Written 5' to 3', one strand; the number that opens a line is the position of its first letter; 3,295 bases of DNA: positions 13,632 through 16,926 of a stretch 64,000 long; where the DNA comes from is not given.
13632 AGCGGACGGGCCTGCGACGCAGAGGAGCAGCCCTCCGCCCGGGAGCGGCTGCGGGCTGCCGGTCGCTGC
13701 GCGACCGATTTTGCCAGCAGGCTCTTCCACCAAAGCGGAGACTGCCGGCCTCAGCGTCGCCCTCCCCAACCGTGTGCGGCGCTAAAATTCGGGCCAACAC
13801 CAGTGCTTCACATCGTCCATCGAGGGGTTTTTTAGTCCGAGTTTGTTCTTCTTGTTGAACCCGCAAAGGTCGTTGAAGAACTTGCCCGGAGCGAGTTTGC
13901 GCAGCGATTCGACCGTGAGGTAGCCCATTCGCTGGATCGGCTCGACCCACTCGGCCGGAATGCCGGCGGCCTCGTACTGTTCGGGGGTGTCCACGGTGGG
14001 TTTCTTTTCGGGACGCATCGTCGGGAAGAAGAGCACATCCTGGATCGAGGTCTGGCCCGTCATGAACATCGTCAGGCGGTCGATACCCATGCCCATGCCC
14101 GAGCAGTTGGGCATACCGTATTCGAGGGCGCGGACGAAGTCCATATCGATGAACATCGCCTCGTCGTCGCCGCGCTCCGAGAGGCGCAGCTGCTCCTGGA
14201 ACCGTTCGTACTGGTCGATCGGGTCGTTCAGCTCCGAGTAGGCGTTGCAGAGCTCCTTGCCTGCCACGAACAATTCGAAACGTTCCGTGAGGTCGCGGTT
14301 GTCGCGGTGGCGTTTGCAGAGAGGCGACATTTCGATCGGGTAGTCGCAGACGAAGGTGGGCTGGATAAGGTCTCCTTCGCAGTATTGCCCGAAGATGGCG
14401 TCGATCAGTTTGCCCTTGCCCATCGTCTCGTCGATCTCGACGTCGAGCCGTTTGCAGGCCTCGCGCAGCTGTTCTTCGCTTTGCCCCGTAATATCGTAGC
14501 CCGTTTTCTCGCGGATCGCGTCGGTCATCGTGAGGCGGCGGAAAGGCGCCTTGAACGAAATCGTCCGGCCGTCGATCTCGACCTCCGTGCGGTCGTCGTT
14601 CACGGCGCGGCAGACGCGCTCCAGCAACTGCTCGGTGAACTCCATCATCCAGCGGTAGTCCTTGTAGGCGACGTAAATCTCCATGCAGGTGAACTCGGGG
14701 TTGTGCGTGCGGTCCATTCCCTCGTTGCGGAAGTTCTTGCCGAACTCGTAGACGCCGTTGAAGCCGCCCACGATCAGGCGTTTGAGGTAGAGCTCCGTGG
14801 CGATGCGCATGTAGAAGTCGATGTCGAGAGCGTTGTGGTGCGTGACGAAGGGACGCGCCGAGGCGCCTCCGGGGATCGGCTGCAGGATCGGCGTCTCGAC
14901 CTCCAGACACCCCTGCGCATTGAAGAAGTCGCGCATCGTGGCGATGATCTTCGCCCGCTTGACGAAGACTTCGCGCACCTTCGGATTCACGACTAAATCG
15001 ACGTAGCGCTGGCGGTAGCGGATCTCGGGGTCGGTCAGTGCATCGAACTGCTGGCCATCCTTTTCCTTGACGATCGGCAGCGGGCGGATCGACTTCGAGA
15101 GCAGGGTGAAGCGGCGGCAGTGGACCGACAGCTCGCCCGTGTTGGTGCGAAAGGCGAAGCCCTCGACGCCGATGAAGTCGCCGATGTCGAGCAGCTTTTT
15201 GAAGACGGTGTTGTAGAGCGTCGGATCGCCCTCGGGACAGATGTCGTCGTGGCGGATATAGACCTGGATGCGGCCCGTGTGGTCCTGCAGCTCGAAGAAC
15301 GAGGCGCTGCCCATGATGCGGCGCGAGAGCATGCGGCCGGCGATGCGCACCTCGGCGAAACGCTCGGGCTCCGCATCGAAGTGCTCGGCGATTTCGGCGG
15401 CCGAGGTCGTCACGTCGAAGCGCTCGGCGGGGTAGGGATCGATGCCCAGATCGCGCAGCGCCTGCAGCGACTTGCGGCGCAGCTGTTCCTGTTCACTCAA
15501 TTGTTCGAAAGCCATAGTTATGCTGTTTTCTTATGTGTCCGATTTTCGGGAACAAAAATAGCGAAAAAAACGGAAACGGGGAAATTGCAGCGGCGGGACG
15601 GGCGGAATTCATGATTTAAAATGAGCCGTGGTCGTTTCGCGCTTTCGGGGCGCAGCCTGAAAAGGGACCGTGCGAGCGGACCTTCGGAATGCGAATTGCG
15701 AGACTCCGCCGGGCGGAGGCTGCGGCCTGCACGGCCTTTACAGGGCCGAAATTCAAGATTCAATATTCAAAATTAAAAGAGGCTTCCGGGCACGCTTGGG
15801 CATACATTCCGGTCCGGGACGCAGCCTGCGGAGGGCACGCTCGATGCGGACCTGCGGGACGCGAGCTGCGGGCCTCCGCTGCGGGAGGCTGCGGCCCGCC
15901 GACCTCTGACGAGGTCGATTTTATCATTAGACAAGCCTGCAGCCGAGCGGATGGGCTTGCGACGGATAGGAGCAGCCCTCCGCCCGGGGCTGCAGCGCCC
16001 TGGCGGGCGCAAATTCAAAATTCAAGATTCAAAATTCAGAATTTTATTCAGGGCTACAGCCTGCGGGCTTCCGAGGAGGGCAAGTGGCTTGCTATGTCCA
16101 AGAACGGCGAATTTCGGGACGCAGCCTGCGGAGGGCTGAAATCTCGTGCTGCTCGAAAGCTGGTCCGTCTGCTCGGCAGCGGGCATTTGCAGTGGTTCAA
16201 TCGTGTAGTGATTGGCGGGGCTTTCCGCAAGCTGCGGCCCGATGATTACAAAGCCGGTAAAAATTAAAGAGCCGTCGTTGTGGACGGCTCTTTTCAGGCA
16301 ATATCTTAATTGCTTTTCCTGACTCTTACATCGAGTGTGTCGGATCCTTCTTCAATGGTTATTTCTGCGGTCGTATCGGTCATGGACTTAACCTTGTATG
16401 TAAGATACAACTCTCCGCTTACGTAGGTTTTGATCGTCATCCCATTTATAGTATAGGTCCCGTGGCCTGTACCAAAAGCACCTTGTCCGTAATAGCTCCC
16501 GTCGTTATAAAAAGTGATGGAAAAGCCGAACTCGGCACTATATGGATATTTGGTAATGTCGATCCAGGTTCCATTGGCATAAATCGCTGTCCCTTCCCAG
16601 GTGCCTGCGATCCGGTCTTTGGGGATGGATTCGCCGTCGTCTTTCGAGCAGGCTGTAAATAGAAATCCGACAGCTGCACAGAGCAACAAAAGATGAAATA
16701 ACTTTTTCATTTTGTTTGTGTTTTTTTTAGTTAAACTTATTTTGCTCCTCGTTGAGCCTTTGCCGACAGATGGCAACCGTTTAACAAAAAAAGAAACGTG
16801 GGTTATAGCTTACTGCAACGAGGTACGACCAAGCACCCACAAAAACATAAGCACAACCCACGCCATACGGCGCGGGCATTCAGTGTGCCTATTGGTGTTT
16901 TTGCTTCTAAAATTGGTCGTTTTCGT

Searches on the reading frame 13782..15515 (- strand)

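Call 9: search_protein_families(library=ncbifam, proteins=[window:13782-15515:-])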
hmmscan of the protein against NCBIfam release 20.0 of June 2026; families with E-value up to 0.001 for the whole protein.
window:13782-15515:- (577 aa): 15 families
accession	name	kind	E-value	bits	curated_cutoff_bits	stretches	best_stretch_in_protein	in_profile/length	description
NF001756.1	PRK00484.1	subfamily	5.3e-208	691.6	468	1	8-503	2-488/488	lysine--tRNA ligase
TIGR00499.1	lysS_bact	equivalog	6e-184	612.3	427.6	1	6-504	2-496/496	lysine--tRNA ligase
NF002821.0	PRK02983.1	equivalog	2.2e-156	522.7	742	1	5-503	617-1101/1102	bifunctional lysylphosphatidylglycerol synthetase/lysine--tRNA ligase LysX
NF009101.0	PRK12445.1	subfamily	7.6e-154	513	1026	1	8-504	17-505/505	lysine--tRNA ligase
TIGR00462.1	genX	equivalog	2.7e-71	240.5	286.9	1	186-497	3-304/304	EF-P lysine aminoacylase EpmA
NF006828.0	PRK09350.1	equivalog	2.6e-59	201.1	264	1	182-499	14-322/325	elongation factor P--(R)-beta-lysine ligase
NF003483.0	PRK05159.1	equivalog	9.4e-39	133.5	353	1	52-498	15-430/438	aspartate--tRNA(Asn) ligase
TIGR00459.1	aspS_bact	equivalog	3.6e-38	131.3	373.85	2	55-334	18-278/586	aspartate--tRNA ligase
NF001750.0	PRK00476.1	equivalog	5.6e-38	130.6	443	2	54-332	19-281/590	aspartate--tRNA ligase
TIGR00458.1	aspS_nondisc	equivalog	5.2e-37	127.8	368.4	1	54-501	13-423/428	aspartate--tRNA(Asn) ligase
NF009460.0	PRK12820.1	equivalog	3.8e-27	94.7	1379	2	125-334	110-311/723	bifunctional aspartyl-tRNA synthetase/aspartyl/glutamyl-tRNA amidotransferase subunit C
NF003037.0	PRK03932.1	equivalog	1.1e-25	90.6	414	1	52-501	15-446/451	asparagine--tRNA ligase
TIGR00457.1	asnS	equivalog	5.4e-21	74.9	342.6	1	52-500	15-449/455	asparagine--tRNA ligase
NF005052.0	PRK06462.1-1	equivalog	4.9e-20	71.9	368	1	163-498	31-344/353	asparagine synthetase A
NF005054.0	PRK06462.1-4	equivalog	2.8e-13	49.6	309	1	175-349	16-200/318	asparagine synthetase A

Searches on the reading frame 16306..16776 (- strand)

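Call 37: search_protein_families(library=pfam, proteins=[window:16306-16776:-], max_evalue=0.001)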
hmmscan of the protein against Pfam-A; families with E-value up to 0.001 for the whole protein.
window:16306-16776:- (156 aa): 1 family
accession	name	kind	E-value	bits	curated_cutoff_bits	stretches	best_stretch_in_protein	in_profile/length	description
PF13648.12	Lipocalin_4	-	2.6e-05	25.5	22.4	1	56-136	1-86/89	Lipocalin-like domain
